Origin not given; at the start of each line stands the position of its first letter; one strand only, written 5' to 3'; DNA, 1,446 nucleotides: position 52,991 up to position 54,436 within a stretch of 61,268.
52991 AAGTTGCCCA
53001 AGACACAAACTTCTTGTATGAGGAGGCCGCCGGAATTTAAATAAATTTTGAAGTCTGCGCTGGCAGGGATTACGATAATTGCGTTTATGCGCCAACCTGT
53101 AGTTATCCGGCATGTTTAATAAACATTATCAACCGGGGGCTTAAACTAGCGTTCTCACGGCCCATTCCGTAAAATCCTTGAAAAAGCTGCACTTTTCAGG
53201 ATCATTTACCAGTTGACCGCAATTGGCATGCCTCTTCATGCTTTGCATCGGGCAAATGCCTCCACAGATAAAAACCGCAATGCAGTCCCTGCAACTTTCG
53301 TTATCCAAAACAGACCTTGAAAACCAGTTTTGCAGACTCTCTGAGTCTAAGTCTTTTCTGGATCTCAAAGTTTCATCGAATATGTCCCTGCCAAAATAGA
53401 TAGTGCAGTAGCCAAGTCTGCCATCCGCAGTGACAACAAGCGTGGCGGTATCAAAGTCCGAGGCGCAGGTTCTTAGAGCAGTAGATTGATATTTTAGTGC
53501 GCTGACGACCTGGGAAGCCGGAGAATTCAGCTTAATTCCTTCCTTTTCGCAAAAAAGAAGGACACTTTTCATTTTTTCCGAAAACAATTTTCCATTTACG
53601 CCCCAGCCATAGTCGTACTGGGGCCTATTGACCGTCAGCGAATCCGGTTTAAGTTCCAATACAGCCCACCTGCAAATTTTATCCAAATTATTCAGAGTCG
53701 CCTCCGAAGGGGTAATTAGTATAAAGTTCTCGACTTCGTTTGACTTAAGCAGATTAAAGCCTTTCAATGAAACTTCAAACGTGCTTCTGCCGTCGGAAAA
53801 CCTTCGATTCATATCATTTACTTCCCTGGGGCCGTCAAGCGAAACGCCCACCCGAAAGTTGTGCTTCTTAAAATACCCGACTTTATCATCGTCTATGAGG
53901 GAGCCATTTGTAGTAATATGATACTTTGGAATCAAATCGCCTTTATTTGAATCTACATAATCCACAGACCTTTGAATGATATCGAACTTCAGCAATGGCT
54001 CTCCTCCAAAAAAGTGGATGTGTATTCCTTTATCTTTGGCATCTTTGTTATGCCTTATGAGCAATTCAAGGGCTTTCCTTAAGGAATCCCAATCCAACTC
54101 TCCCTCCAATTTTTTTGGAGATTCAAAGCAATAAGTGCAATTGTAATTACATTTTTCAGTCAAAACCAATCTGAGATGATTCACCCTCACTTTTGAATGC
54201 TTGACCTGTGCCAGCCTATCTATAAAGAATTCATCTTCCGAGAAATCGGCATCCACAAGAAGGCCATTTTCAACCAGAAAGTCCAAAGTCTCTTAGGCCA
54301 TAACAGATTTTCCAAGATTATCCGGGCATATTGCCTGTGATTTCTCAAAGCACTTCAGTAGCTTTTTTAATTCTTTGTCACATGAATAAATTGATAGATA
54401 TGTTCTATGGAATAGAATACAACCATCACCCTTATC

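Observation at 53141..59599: Uncharacterised cassette: three radical-SAM enzymes (SPASM, B12, twitch), an RRE-like ORF, a candidate mini-peptide, NIF3, a creatininase/MftE-like hydrolase and a LysRS-like ligase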

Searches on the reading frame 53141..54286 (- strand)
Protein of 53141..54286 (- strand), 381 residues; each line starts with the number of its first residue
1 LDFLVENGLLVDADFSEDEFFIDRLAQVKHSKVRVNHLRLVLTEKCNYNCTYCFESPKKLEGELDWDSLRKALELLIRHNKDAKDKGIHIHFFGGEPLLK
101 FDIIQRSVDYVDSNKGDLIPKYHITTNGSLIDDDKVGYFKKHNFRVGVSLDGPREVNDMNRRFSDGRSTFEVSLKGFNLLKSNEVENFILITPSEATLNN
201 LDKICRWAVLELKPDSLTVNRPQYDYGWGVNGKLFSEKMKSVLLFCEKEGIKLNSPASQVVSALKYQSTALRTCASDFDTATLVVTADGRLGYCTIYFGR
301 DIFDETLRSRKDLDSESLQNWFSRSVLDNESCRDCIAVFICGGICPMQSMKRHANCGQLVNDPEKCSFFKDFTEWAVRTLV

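Call 5: search_protein_families(library=pfam, proteins=[window:53141-54286:-], max_evalue=0.01)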
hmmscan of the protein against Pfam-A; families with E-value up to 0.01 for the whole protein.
window:53141-54286:- (381 aa): 2 families
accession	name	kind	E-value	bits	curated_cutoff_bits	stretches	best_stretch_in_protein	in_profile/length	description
PF04055.27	Radical_SAM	-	1.2e-18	68.2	29.5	1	41-191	2-150/166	Radical SAM superfamily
PF13353.11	Fer4_12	-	1.3e-06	29.2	22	1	41-156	10-119/137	4Fe-4S single cluster domain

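Call 6: search_protein_families(library=ncbifam, proteins=[window:53141-54286:-], max_evalue=0.01)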
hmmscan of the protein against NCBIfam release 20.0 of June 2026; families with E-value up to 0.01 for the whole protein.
window:53141-54286:- (381 aa): 65 families (the best 25 are shown)
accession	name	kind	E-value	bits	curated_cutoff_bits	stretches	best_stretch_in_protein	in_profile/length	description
TIGR04064.1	rSAM_nif11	equivalog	3.1e-40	138.3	518.7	2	25-172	67-216/459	nif11-like peptide radical SAM maturase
TIGR04068.1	rSAM_ocin_clost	equivalog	9e-37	127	500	1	30-184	78-236/462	Cys-rich peptide radical SAM maturase CcpM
NF047865.1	rSAM_PapB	equivalog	2.8e-34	118.8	340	1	35-349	2-320/330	PapB family radical SAM/SPASM ranthipeptide maturase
TIGR03974.1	rSAM_six_Cys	equivalog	4.9e-33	114.7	425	2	15-181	76-245/451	thioether cross-link-forming SCIFF peptide maturase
TIGR03906.1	quino_hemo_SAM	equivalog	4.6e-31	108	453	1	27-173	85-234/467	quinohemoprotein amine dehydrogenase maturation protein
TIGR03942.1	sulfatase_rSAM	equivalog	2.3e-30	105.9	349.45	1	43-371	8-348/363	anaerobic sulfatase maturase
TIGR03978.1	rSAM_paired_1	equivalog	2.1e-29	102.6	370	1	18-204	64-253/466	His-Xaa-Ser system radical SAM maturase HxsB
NF038107.1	rSAM_NF038107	equivalog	1.7e-28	99.6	600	1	5-352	55-407/444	Cys-every-fifth radical SAM/SPASM peptide maturase CefB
NF038170.1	lachnocin_rSAM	equivalog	3.5e-27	95.4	550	1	30-183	70-226/440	lachnocin radical SAM maturase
TIGR04163.1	rSAM_cobopep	equivalog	1.3e-26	93.3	375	2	16-201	45-228/428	peptide-modifying radical SAM enzyme CbpB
TIGR04280.1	geopep_mat_rSAM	hypoth_equivalog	6e-26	91.4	400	2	4-175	53-225/428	geopeptide radical SAM maturase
NF041298.1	rSAM_mat_DynA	equivalog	1e-24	87.2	450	1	43-207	8-173/356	dynobactin maturation radical SAM/SPASM protein DynA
NF040492.1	not_ScfB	exception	3.9e-23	82.1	855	1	28-172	87-234/450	ScfB-related radical SAM/SPASM orphan maturase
NF041707.1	rSAM_YhhB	equivalog_domain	8.6e-23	80.8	445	1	42-189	8-161/369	cyclophane-forming radical SAM/SPASM peptide maturase YhhB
TIGR04136.1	rSAM_FibroRumin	equivalog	9.2e-23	80.8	400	1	22-356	77-429/458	FibroRumin system radical SAM peptide maturase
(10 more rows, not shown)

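Call 10: find_encoding_contigs(protein=window:53141-54286:-, flank=10000, max_places=10)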
Protein window:53141-54286:- (381 aa): 17 contigs read that carry it; 3 places shown.
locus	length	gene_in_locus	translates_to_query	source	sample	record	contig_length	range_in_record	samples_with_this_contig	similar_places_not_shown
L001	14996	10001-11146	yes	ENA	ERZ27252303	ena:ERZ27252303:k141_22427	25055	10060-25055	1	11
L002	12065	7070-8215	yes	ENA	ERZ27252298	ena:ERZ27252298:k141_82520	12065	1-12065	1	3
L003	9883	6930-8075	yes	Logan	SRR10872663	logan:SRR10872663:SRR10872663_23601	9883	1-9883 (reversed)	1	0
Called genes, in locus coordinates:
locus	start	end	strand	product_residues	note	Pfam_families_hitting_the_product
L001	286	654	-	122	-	-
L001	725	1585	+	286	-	-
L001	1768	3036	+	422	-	PF00009:GTP_EFTU, PF03144:GTP_EFTU_D2, PF03143:GTP_EFTU_D3, PF22594:GTP-eEF1A_C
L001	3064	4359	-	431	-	PF18490:tRNA_bind_4 (faint)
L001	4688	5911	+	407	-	PF00152:tRNA-synt_2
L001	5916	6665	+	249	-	PF02633:Creatininase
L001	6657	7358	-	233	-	PF13186:SPASM (weak)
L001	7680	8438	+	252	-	PF01784:DUF34_NIF3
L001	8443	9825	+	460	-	PF02310:B12-binding, PF04055:Radical_SAM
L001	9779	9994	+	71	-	-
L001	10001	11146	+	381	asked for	PF13353:Fer4_12 (weak), PF04055:Radical_SAM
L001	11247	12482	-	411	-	PF08323:Glyco_transf_5, PF13439:Glyco_transf_4, PF13579:Glyco_trans_4_4, PF20706:GT4-conflict, PF00534:Glycos_transf_1, PF13692:Glyco_trans_1_4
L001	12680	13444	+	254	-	-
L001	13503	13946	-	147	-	PF03439:Spt5-NGN, PF00467:KOW (weak)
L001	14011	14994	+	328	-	PF00814:TsaD, PF22521:HypF_C_2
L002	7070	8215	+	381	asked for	PF13353:Fer4_12 (weak), PF04055:Radical_SAM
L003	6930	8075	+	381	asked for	PF13353:Fer4_12 (weak), PF04055:Radical_SAM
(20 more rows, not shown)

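Call 11: find_homologous_proteins(query=window:53141-54286:-, max_evalue=1e-10)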
Query window:53141-54286:- (381 aa): 46 proteins with E <= 1e-10 among 2794 candidates.
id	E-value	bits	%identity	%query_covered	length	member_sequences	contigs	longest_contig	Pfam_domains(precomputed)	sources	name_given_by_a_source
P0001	6.0e-261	883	100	100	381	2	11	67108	PF04055.28,PF13353.12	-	-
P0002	1.7e-108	381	45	99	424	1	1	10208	PF04055.28,PF13353.12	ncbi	-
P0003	1.0e-52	197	36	93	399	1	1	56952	PF04055.28,PF13353.12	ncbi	-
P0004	9.4e-50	188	30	99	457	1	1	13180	PF04055.28,PF13353.12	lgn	-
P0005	1.4e-40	157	29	99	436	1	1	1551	PF04055.28,PF13353.12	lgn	-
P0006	1.2e-34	138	28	99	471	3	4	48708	PF13186.12,PF04055.28,PF13353.12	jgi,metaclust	metaclust:\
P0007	1.4e-34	138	30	99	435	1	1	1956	PF04055.28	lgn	-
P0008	7.0e-34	135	28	99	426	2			PF04055.28,PF13353.12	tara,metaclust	tara:strand:- start:804 stop:2084 length:1281 start_codon:yes stop_codon:yes gene_type:complete|meta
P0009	1.6e-33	134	28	90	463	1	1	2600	PF04055.28,PF13353.12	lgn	-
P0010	5.1e-29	119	27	99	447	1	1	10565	PF04055.28,PF13353.12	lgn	-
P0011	9.9e-23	99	38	37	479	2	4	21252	PF04055.28,PF13353.12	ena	-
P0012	2.3e-22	98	37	39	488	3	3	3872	PF04055.28,PF13353.12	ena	-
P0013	3.1e-20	91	28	82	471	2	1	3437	PF04055.28,PF13353.12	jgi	jgi:uncharacterized protein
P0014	3.1e-20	91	27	88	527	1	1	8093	PF04055.28,PF13353.12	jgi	-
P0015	8.2e-20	89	29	81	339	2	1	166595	PF04055.28,PF13353.12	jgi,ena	-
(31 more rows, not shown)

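Call 12: find_encoding_contigs(protein=P0002, flank=10000, max_places=3)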
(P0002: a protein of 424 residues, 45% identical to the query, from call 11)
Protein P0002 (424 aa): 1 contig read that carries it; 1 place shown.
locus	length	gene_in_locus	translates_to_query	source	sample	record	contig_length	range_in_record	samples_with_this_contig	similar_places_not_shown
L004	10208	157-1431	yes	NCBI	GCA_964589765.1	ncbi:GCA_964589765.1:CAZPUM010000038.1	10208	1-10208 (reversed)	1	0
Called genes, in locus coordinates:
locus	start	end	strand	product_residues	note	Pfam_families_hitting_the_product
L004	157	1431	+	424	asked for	PF04055:Radical_SAM, PF13353:Fer4_12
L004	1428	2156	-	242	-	PF03575:Peptidase_S51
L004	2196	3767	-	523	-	PF01406:tRNA-synt_1e (faint), PF01921:tRNA-synt_1f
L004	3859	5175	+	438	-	PF01336:tRNA_anti-codon, PF00152:tRNA-synt_2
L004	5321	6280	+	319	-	-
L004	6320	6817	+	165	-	-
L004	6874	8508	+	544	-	PF00999:Na_H_Exchanger, PF02254:TrkA_N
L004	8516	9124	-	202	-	PF01553:Acyltransferase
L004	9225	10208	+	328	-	?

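Call 13: find_encoding_contigs(protein=P0003, flank=10000, max_places=3)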
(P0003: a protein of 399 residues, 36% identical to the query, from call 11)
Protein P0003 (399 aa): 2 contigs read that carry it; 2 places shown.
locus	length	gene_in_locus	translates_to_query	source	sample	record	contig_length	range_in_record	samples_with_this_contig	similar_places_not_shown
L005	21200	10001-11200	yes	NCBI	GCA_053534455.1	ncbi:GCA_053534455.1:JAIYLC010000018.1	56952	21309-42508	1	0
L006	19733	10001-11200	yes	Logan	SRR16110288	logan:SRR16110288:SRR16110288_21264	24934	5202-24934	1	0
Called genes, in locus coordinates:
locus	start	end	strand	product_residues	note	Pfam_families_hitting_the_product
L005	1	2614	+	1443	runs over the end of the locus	-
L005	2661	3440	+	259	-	-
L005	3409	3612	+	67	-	-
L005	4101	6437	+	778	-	PF19077:Big_13 (faint)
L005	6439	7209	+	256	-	-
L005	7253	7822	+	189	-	-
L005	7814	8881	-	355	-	PF00579:tRNA-synt_1b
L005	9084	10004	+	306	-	PF04055:Radical_SAM, PF13353:Fer4_12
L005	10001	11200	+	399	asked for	PF13353:Fer4_12, PF04055:Radical_SAM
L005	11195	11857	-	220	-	PF03575:Peptidase_S51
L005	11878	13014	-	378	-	PF01411:tRNA-synt_2c (weak)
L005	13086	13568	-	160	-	-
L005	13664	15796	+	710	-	PF01835:MG2 (faint)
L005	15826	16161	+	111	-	-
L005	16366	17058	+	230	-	-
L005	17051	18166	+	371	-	PF04055:Radical_SAM, PF13186:SPASM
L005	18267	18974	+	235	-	PF02353:CMAS (weak), PF03848:TehB (weak), PF13489:Methyltransf_23 (weak), PF05175:MTS (weak), PF13847:Methyltransf_31, PF08241:Methyltransf_11, PF08242:Methyltransf_12 (weak), PF13649:Methyltransf_25, +1 more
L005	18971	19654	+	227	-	PF00149:Metallophos, PF12850:Metallophos_2, PF14582:Metallophos_3 (weak)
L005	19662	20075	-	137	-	PF01894:YjbQ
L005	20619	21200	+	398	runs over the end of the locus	PF00494:SQS_PSY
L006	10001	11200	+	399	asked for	PF13353:Fer4_12, PF04055:Radical_SAM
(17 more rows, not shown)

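Call 14: find_encoding_contigs(protein=P0004, flank=10000, max_places=3)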
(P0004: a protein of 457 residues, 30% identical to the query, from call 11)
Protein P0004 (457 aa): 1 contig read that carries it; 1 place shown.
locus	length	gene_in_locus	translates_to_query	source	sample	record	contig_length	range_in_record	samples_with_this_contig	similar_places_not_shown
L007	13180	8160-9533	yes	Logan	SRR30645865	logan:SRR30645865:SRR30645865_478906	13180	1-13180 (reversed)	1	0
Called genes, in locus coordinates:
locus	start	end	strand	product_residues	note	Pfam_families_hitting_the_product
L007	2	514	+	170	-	?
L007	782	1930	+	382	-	PF00248:Aldo_ket_red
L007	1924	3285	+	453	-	PF13353:Fer4_12 (weak), PF04055:Radical_SAM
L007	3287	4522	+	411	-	PF07690:MFS_1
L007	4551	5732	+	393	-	PF00465:Fe-ADH, PF13685:Fe-ADH_2, PF25137:ADH_Fe_C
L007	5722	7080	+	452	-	PF13353:Fer4_12 (weak), PF04055:Radical_SAM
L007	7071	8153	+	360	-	PF02073:Peptidase_M29 (weak), PF26233:NicX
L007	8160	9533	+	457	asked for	PF04055:Radical_SAM, PF13353:Fer4_12 (weak)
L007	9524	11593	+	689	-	PF01433:Peptidase_M1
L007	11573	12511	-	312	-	PF13353:Fer4_12 (weak), PF04055:Radical_SAM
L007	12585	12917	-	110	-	-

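Call 33: search_protein_families(library=ncbifam, proteins=[L005:7814-8881:-, L005:11878-13014:-, L004:3859-5175:+], max_evalue=0.00001)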
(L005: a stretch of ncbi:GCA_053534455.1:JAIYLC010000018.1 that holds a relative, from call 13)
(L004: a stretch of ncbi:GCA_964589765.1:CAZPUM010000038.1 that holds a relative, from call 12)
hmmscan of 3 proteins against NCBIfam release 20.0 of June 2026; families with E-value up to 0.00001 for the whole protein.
L005:7814-8881:- (355 aa): 11 families
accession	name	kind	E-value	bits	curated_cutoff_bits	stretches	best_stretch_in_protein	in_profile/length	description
NF008927.0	PRK12285.1-4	equivalog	2.9e-91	306.4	478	1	6-347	16-368/385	tryptophan--tRNA ligase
NF008925.0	PRK12285.1-2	equivalog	1.5e-78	264.3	451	1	4-343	8-356/365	tryptophan--tRNA ligase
TIGR00233.1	trpS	equivalog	3.5e-70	236.9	176.75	1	56-349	2-304/328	tryptophan--tRNA ligase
NF008924.0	PRK12285.1-1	equivalog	1.2e-66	225.5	644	1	7-343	16-361/381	tryptophan--tRNA ligase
NF008926.0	PRK12285.1-3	equivalog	2.6e-60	204.5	320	2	5-219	12-228/429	tryptophan--tRNA ligase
NF008928.0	PRK12285.1-5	equivalog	1.2e-44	152.7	891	2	8-223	42-256/530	tryptophan--tRNA ligase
NF006330.0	PRK08560.1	equivalog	4.3e-22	78.6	220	1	49-343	25-334/342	tyrosine--tRNA ligase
NF008922.0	PRK12283.1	equivalog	1.2e-17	63.9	572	1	58-221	5-169/400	tryptophan--tRNA ligase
NF009207.0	PRK12556.1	equivalog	2.6e-14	52.8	479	1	58-331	5-287/332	tryptophan--tRNA ligase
NF008923.0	PRK12284.1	equivalog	1.7e-11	43.6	597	1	171-329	130-285/431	tryptophan--tRNA ligase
TIGR00234.1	tyrS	equivalog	2.5e-09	36.7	113.8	1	47-254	25-247/406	tyrosine--tRNA ligase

L005:11878-13014:- (378 aa): 2 families
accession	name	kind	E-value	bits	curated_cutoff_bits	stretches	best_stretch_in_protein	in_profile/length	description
TIGR03683.1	A-tRNA_syn_arch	equivalog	7e-31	107.2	744.7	1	5-237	6-252/902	alanine--tRNA ligase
TIGR00344.1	alaS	equivalog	1.7e-11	43.1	457.05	1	63-177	2-116/847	alanine--tRNA ligase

L004:3859-5175:+ (438 aa): 15 families
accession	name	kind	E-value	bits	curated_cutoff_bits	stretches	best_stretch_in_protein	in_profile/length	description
NF001756.1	PRK00484.1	subfamily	7.4e-95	318.4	468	1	18-438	52-484/488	lysine--tRNA ligase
TIGR00499.1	lysS_bact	equivalog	2.6e-92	310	427.6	1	21-437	57-490/496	lysine--tRNA ligase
NF002821.0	PRK02983.1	equivalog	4.8e-74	250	742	1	4-438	646-1097/1102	bifunctional lysylphosphatidylglycerol synthetase/lysine--tRNA ligase LysX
NF009101.0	PRK12445.1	subfamily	2.5e-69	234.2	1026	2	22-251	70-302/505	lysine--tRNA ligase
TIGR00462.1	genX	equivalog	1.9e-46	158.9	286.9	1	135-435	3-303/304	EF-P lysine aminoacylase EpmA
NF006828.0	PRK09350.1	equivalog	4.9e-44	150.9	264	1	130-437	13-321/325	elongation factor P--(R)-beta-lysine ligase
NF003483.0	PRK05159.1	equivalog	3.7e-31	108.5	353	1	8-437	8-430/438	aspartate--tRNA(Asn) ligase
TIGR00458.1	aspS_nondisc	equivalog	5.2e-28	98.2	368.4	1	9-437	4-420/428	aspartate--tRNA(Asn) ligase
TIGR00459.1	aspS_bact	equivalog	6.7e-27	94.1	373.85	2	8-250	7-256/586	aspartate--tRNA ligase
NF001750.0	PRK00476.1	equivalog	3.7e-26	91.6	443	2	13-250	14-261/590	aspartate--tRNA ligase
NF003037.0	PRK03932.1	equivalog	1.2e-21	77.2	414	1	7-437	5-443/451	asparagine--tRNA ligase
TIGR00457.1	asnS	equivalog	1.1e-18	67.3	342.6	1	15-243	14-253/455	asparagine--tRNA ligase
NF009460.0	PRK12820.1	equivalog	2.4e-14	52.4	1379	1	129-245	169-285/723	bifunctional aspartyl-tRNA synthetase/aspartyl/glutamyl-tRNA amidotransferase subunit C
NF005052.0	PRK06462.1-1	equivalog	4.1e-10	39.2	368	1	123-435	39-342/353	asparagine synthetase A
NF005054.0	PRK06462.1-4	equivalog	2.6e-09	36.6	309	0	123-246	15-147/318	asparagine synthetase A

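Call 39: list_cluster_members(proteins=[P0002, P0003, P0051, P0053, L008:6514-7827:+, L005:7814-8881:-, L004:2196-3767:-])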
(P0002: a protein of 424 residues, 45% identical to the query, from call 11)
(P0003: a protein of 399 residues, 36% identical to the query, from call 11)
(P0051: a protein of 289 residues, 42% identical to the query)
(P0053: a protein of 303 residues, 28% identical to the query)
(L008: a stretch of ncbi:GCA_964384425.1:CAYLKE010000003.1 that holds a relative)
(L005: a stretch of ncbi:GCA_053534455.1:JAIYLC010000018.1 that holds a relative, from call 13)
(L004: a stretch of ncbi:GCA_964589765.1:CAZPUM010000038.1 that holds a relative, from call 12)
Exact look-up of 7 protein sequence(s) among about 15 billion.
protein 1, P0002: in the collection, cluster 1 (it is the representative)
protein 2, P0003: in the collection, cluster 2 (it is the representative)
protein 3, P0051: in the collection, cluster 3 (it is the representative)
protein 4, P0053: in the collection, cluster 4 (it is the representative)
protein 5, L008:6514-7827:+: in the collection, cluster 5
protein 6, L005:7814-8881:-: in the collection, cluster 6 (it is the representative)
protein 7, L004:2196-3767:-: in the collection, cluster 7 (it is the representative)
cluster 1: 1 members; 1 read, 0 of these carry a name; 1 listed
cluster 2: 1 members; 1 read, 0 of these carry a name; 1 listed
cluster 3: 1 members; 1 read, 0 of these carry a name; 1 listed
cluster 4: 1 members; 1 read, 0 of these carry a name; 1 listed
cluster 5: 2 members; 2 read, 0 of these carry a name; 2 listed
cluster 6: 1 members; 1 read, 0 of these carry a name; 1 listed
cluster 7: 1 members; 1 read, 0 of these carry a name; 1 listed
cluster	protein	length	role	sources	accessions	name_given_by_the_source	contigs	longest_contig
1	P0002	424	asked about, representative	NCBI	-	-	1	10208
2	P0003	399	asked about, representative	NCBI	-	-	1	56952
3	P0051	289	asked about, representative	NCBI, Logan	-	-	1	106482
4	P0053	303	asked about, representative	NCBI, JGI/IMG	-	-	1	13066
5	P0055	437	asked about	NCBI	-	-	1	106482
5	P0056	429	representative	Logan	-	-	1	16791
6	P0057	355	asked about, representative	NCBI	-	-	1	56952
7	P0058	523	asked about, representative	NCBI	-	-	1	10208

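Call 49: search_protein_families(library=ncbifam, proteins=[L004:2196-3767:-], max_evalue=0.1)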
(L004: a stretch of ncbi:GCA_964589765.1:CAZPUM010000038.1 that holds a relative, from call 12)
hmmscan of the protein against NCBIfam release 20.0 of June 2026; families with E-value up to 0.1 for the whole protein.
L004:2196-3767:- (523 aa): 13 families
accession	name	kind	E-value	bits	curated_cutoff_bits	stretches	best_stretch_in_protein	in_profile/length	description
TIGR00467.1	lysS_arch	equivalog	3.5e-105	352.5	147.55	1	4-507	2-499/515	lysine--tRNA ligase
NF001968.0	PRK00750.1-2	equivalog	1.6e-43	148.9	648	1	12-507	26-507/528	lysine--tRNA ligase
TIGR00398.1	metG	equivalog_domain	1.4e-06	27.3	336.35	1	278-315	325-362/530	methionine--tRNA ligase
TIGR00435.1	cysS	equivalog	3.3e-05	23.2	340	1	278-329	263-312/466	cysteine--tRNA ligase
TIGR00392.1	ileS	equivalog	0.00033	19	621.4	1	275-328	608-661/861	isoleucine--tRNA ligase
NF008900.0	PRK12267.1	equivalog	0.00055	18.5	598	1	278-315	297-334/648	methionine--tRNA ligase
TIGR00396.1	leuS_bact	equivalog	0.0023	16.1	548.4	1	276-345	601-669/843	leucine--tRNA ligase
NF004349.1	PRK05729.1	equivalog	0.0083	14.4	704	1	277-334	513-569/860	valine--tRNA ligase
TIGR00464.1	gltX_bact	equivalog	0.0097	14.8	289.95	1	29-82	9-57/470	glutamate--tRNA ligase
NF009687.0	PRK13208.1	equivalog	0.019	13.1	738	1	278-312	532-566/801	valine--tRNA ligase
TIGR00422.1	valS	equivalog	0.028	12.4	612.1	1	278-334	524-579/863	valine--tRNA ligase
NF000540.1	alt_ValS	exception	0.03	12.3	900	1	278-326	572-618/827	valine--tRNA ligase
NF008957.0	PRK12300.1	subfamily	0.031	12.2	677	1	279-315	625-661/946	leucine--tRNA ligase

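Call 50: search_protein_families(library=pfam, proteins=[L005:13086-13568:-], max_evalue=0.1)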
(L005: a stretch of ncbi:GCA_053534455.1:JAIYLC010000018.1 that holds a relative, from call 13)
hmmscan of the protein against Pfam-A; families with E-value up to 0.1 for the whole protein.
L005:13086-13568:- (160 aa): 0 families

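Call 75: find_encoding_contigs(protein=P0006, flank=8000, max_places=2)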
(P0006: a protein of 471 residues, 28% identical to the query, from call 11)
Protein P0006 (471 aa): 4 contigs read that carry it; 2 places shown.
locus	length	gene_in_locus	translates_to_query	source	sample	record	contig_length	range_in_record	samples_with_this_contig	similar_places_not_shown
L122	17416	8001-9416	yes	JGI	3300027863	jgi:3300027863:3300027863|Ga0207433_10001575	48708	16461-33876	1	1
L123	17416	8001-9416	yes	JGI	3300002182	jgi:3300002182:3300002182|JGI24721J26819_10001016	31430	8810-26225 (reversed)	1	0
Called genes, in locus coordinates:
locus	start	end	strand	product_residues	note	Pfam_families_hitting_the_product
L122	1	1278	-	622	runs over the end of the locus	PF02934:GatB_N, PF02938:GAD, PF02637:GatB_Yqey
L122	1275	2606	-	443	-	PF18195:GatD_N, PF00710:Asparaginase, PF17763:Asparaginase_C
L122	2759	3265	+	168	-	PF00881:Nitroreductase, PF14512:TM1586_NiRdase (weak), PF00881:Nitroreductase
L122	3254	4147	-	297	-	PF01068:DNA_ligase_A_M, PF01331:mRNA_cap_enzyme (weak), PF04679:DNA_ligase_A_C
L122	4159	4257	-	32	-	-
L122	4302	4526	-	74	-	-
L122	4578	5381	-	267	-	PF02735:Ku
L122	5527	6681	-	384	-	PF01926:MMR_HSR1, PF08438:YGR210-like_G4, PF02824:TGS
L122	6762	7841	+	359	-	-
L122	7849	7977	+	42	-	-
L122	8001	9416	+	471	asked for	PF13353:Fer4_12 (weak), PF04055:Radical_SAM, PF13186:SPASM (weak)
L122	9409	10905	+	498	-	PF04055:Radical_SAM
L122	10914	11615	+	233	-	-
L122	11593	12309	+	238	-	PF02633:Creatininase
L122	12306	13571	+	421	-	-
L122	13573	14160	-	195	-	-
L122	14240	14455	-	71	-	-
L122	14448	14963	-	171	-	-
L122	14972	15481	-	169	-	-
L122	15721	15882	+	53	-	-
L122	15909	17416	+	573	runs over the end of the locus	-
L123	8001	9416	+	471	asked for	PF13353:Fer4_12 (weak), PF04055:Radical_SAM, PF13186:SPASM (weak)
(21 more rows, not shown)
